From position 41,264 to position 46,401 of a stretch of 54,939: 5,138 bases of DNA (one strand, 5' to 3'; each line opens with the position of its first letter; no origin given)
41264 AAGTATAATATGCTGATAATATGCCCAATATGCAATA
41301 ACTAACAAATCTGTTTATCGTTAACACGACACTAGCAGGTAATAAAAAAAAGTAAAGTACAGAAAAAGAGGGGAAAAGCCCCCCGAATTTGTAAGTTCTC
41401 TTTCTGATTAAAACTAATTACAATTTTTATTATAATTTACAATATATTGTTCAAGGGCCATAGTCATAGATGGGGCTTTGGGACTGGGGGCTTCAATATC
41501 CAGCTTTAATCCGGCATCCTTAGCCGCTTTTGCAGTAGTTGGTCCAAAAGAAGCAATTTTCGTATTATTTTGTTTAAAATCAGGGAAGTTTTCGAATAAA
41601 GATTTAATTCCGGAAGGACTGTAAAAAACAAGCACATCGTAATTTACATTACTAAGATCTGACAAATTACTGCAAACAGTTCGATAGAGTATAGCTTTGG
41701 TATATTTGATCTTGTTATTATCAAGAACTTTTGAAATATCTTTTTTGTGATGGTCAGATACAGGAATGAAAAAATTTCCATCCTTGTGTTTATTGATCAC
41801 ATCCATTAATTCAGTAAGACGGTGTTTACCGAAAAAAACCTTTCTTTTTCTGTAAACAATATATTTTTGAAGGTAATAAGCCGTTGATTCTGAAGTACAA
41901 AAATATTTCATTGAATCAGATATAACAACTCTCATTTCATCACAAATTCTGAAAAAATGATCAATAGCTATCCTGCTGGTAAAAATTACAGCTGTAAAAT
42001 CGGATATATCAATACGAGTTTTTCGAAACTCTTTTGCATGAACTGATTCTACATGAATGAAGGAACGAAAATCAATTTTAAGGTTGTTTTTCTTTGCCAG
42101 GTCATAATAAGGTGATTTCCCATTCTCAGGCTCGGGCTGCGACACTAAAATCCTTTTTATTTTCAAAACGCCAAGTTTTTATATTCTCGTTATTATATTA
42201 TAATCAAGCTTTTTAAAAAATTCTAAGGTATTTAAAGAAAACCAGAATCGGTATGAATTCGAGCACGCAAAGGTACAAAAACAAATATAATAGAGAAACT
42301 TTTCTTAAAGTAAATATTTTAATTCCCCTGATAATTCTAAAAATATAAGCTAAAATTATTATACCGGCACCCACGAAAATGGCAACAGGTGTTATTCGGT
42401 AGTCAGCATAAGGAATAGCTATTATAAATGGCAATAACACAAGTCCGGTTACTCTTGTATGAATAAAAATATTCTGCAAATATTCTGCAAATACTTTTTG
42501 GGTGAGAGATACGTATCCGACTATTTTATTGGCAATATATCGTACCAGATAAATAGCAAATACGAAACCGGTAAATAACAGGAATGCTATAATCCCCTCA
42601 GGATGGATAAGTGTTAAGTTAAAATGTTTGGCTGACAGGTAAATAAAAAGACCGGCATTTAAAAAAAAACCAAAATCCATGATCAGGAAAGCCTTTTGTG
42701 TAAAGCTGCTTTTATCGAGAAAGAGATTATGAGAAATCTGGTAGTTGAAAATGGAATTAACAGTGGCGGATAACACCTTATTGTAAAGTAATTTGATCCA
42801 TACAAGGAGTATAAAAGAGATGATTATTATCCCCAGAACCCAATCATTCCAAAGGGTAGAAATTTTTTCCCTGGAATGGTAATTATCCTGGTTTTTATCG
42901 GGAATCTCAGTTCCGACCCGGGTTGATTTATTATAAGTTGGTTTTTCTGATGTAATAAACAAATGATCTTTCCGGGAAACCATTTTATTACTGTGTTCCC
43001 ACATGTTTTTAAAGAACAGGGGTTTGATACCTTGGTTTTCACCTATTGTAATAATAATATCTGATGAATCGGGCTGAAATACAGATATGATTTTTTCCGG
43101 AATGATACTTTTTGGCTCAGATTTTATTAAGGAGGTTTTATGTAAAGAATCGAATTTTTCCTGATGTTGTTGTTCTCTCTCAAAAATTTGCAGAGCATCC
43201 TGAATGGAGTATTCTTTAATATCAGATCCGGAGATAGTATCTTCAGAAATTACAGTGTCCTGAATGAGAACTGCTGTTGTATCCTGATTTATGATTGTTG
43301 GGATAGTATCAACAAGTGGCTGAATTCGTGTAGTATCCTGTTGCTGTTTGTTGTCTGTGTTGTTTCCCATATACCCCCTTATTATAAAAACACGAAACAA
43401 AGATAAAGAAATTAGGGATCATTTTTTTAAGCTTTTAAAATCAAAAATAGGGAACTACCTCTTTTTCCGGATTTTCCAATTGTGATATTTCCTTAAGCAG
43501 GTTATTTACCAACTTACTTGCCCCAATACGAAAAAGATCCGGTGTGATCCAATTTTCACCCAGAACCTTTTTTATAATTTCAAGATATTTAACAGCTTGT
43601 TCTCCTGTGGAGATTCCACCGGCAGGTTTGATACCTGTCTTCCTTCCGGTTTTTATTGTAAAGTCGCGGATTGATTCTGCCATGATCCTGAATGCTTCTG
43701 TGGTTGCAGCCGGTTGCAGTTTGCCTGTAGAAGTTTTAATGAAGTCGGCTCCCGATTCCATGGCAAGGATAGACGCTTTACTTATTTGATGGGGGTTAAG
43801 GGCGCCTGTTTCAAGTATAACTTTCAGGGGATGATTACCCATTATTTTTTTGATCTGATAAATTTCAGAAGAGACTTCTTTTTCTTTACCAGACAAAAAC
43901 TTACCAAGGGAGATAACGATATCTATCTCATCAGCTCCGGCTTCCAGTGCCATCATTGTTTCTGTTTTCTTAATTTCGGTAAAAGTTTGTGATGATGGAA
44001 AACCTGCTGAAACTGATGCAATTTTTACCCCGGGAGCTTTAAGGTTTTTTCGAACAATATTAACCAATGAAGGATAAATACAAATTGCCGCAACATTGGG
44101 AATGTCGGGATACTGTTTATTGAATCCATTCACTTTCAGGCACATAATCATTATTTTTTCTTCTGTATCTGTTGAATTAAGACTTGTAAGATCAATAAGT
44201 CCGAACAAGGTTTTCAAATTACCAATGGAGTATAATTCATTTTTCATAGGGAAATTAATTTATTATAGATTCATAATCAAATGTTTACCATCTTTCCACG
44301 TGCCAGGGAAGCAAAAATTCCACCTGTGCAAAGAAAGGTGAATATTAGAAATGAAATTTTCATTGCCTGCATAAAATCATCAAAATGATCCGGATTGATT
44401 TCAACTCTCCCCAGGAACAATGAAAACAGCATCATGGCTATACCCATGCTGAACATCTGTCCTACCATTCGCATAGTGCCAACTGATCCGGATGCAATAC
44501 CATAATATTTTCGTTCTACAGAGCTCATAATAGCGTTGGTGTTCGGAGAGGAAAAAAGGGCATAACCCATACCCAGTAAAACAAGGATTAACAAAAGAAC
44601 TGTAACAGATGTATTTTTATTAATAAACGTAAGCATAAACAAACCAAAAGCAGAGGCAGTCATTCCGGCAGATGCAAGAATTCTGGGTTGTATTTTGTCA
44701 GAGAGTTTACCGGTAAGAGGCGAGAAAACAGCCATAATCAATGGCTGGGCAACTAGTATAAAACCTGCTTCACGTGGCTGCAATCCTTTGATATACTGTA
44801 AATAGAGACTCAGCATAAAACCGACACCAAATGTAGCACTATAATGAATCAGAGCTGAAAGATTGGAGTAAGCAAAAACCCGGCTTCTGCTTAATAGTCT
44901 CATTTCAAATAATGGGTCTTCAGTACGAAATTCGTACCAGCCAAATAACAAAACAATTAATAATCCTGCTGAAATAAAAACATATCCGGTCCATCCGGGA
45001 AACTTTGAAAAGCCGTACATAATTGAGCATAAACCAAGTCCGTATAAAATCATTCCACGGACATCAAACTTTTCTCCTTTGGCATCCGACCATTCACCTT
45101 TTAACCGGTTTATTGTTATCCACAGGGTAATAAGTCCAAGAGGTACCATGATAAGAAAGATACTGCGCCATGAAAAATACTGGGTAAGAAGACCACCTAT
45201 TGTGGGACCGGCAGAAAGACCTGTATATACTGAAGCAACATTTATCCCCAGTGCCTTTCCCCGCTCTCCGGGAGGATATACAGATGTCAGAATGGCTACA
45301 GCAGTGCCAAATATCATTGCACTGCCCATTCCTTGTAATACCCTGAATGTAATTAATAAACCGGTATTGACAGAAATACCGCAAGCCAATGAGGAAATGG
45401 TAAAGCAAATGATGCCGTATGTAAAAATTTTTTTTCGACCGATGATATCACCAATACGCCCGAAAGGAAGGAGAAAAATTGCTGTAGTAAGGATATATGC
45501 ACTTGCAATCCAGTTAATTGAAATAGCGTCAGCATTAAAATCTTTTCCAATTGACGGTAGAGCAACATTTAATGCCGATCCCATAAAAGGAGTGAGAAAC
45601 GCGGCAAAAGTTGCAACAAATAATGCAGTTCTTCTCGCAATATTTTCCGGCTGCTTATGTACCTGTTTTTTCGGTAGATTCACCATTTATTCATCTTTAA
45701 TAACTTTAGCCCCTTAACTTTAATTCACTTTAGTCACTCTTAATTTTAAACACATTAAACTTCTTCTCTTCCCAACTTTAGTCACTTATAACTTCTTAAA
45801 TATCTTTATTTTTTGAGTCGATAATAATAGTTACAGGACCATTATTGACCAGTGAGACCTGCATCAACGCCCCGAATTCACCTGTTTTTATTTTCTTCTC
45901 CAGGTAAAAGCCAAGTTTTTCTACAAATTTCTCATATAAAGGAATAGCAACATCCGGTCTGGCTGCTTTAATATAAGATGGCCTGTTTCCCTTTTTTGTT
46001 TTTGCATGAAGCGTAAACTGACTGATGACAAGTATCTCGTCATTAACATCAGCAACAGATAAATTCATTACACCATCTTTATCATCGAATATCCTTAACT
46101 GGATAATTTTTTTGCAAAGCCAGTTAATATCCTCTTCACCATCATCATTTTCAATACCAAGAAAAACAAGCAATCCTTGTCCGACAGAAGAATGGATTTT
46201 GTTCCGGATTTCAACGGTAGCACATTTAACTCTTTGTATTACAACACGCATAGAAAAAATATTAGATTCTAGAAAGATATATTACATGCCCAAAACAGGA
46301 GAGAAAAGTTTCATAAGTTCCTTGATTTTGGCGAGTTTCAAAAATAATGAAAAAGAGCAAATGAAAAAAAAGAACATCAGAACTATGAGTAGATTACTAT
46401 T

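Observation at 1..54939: Intergenic spacers are built from one-base-depleted short-word arrays with a fixed C-poor arm then G-poor arm layout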

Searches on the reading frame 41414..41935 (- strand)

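Call 14: search_protein_families(library=pfam, proteins=[window:41414-41935:-])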
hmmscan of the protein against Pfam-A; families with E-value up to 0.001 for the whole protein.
window:41414-41935:- (173 aa): 1 family
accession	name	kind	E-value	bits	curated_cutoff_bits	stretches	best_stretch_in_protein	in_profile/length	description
PF02602.20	HEM4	-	2.1e-27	96.2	27.5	1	7-158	70-230/231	Uroporphyrinogen-III synthase HemD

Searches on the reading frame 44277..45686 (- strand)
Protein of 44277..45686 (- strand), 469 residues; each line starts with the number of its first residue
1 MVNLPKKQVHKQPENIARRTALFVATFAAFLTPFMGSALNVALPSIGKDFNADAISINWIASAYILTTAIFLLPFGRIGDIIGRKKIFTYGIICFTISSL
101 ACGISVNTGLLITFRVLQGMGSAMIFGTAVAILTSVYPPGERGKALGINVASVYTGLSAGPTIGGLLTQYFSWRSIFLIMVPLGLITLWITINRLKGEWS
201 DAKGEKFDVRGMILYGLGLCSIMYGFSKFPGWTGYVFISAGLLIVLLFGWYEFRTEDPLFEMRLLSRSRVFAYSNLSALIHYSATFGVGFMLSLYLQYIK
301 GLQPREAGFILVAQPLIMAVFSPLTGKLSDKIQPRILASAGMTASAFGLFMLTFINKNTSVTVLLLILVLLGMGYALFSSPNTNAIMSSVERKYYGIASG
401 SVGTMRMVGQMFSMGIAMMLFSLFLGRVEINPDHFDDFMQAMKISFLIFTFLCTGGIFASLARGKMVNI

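Call 14: search_protein_families(library=pfam, proteins=[window:44277-45686:-])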
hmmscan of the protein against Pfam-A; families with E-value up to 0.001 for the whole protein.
window:44277-45686:- (469 aa): 4 families
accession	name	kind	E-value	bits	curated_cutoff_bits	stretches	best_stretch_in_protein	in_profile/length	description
PF07690.21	MFS_1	-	3.9e-72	243.5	33.4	2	26-413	2-346/347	Major Facilitator Superfamily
PF00083.30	Sugar_tr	-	4.1e-08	33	22.3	1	50-187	41-184/452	Sugar (and other) transporter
PF13347.12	MFS_2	-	2.6e-06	26.7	27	1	285-459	13-188/427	MFS/sugar transport protein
PF05977.19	MFS_3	-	0.00013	21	27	0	40-181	30-176/524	Transmembrane secretion effector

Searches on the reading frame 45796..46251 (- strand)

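Call 14: search_protein_families(library=pfam, proteins=[window:45796-46251:-])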
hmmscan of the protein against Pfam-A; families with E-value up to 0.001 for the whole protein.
window:45796-46251:- (151 aa): 1 family
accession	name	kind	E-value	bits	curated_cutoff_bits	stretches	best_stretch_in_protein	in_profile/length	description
PF02580.21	Tyr_Deacylase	-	1.7e-58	197.5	25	1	2-145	1-144/144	D-Tyr-tRNA(Tyr) deacylase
